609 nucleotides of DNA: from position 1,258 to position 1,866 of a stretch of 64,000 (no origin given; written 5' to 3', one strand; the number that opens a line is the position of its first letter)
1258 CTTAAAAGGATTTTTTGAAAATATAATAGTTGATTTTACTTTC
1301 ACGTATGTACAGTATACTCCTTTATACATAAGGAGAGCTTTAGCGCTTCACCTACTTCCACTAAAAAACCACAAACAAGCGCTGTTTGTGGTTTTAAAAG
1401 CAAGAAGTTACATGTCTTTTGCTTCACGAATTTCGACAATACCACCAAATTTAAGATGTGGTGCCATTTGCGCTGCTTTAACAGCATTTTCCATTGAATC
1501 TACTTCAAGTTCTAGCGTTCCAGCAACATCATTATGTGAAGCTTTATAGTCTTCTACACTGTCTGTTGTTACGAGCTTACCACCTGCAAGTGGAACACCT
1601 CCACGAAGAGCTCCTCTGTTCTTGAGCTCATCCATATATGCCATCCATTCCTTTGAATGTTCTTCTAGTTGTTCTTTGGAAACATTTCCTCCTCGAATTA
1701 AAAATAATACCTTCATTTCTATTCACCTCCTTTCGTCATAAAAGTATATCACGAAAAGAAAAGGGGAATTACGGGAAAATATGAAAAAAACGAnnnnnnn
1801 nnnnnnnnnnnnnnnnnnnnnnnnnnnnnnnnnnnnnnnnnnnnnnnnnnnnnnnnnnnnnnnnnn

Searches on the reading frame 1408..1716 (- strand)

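Call 77: search_protein_families(library=pfam, proteins=[window:1408-1716:-], max_evalue=0.001)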
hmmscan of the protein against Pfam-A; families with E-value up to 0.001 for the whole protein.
window:1408-1716:- (102 aa): 1 family
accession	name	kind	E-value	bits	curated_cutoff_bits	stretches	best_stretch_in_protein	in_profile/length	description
PF03795.20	YCII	-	9.8e-06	26.4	24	1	1-101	1-93/95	YCII-related domain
